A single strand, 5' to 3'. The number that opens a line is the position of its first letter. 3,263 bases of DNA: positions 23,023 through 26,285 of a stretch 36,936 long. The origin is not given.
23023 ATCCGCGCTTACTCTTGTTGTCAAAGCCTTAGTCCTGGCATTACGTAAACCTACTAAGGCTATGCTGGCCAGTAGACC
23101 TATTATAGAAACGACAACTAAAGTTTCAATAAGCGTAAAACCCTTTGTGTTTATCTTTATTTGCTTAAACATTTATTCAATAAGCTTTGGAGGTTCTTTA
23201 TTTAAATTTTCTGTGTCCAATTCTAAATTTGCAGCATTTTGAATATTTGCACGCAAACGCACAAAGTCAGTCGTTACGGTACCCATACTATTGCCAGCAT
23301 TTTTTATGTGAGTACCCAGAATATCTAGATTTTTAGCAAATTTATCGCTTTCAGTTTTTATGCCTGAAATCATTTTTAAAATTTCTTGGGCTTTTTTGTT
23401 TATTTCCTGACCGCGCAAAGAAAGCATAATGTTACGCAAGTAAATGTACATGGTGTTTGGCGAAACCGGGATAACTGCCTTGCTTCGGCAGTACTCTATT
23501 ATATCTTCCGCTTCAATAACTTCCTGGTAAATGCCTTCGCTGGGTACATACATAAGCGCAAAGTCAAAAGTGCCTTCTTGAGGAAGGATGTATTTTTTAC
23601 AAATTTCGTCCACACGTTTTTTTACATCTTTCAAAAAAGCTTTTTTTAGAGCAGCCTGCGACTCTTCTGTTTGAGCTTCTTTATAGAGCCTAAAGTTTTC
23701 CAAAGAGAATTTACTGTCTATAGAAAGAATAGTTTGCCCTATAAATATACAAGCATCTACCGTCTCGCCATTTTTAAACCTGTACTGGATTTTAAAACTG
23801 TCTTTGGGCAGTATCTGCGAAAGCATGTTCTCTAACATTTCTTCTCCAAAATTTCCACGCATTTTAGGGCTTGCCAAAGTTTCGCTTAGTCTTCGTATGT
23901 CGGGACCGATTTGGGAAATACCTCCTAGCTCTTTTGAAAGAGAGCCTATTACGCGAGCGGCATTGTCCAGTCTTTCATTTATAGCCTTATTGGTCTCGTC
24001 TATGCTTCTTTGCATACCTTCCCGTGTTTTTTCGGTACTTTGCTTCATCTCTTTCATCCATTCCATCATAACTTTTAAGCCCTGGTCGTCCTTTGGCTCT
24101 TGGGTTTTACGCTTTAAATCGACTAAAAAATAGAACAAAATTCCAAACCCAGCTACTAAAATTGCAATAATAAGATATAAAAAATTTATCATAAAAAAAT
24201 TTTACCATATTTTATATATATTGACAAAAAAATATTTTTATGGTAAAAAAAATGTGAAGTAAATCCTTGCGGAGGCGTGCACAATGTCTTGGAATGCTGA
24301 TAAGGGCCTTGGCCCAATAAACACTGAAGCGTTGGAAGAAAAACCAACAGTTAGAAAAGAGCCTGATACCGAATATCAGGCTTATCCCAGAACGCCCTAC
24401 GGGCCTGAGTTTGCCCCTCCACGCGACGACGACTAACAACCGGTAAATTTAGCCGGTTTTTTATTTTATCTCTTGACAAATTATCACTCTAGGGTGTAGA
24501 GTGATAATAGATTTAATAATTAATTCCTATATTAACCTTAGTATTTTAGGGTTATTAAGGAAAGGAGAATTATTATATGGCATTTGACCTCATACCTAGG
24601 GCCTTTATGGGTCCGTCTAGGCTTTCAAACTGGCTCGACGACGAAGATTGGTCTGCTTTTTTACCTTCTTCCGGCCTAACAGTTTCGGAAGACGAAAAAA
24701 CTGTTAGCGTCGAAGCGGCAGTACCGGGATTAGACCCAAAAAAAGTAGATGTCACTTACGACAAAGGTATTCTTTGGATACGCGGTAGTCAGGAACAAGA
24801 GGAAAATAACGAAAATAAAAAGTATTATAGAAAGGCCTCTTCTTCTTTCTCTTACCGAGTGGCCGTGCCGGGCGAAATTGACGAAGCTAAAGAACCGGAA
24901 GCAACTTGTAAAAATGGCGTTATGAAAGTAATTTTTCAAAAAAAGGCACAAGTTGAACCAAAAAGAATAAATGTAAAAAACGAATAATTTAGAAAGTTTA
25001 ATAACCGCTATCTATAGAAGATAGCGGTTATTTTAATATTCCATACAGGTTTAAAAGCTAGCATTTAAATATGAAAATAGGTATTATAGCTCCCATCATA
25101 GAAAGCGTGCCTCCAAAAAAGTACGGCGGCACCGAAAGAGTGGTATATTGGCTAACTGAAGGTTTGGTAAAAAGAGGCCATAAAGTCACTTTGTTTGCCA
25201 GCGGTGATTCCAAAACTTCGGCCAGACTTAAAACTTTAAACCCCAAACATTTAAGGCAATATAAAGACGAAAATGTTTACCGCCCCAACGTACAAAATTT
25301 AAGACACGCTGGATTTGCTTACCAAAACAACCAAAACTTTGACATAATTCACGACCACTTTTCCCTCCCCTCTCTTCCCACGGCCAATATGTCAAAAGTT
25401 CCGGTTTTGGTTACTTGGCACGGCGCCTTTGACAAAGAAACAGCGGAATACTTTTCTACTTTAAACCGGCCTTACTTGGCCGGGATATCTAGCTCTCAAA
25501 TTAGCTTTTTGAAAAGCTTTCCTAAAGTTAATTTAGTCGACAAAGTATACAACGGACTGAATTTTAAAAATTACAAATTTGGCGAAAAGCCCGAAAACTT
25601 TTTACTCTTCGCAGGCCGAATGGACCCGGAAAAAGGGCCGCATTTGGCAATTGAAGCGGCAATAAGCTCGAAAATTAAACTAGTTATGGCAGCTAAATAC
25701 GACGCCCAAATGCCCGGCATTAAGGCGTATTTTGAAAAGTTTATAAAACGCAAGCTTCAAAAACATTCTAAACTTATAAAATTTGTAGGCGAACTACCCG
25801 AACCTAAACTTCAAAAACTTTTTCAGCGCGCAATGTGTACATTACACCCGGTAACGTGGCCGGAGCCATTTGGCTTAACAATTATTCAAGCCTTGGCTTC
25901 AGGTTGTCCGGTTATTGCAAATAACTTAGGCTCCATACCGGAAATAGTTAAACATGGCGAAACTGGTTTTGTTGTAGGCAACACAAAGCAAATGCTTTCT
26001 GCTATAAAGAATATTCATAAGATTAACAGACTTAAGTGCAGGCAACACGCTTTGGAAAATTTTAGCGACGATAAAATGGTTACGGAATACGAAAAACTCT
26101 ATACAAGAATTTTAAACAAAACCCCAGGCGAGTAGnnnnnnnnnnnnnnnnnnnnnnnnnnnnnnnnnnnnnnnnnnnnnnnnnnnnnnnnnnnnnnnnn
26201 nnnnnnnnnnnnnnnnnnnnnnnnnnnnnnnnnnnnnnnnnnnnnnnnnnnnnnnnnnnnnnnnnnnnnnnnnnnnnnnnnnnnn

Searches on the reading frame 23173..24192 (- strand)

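Call 21: search_protein_families(library=pfam, proteins=[window:23173-24192:-], max_evalue=0.001)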
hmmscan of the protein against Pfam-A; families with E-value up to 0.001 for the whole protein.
window:23173-24192:- (339 aa): 2 families
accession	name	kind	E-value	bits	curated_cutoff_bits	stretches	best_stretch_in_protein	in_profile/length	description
PF02646.22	RmuC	-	3.2e-52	177.9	26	1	53-321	3-282/291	RmuC family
PF10157.14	BORCS6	-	0.00022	21.8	35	0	41-94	40-95/101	BLOC-1-related complex sub-unit 6 C-terminal helix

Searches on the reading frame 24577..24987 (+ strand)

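Call 21: search_protein_families(library=pfam, proteins=[window:24577-24987:+], max_evalue=0.001)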
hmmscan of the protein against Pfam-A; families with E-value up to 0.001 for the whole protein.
window:24577-24987:+ (136 aa): 1 family
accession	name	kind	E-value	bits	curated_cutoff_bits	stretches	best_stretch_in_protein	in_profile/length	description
PF00011.27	HSP20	-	2.7e-14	53.6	20.8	1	37-133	3-101/102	Hsp20/alpha crystallin family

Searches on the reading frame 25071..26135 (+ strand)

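Call 21: search_protein_families(library=pfam, proteins=[window:25071-26135:+], max_evalue=0.001)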
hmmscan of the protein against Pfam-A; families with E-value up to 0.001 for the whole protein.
window:25071-26135:+ (354 aa): 4 families
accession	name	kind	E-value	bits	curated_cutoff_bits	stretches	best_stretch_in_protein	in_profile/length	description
PF00534.26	Glycos_transf_1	-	7.3e-26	91.2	26.4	1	173-315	13-152/172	Glycosyl transferases group 1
PF13692.12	Glyco_trans_1_4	-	1.4e-19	71.2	27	1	177-315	3-139/142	Glycosyl transferases group 1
PF13439.12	Glyco_transf_4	-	3.1e-14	53.8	28.5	1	18-135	1-122/170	Glycosyltransferase Family 4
PF13579.12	Glyco_trans_4_4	-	2.9e-07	31.4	29.7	1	19-121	1-107/158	Glycosyl transferase 4-like domain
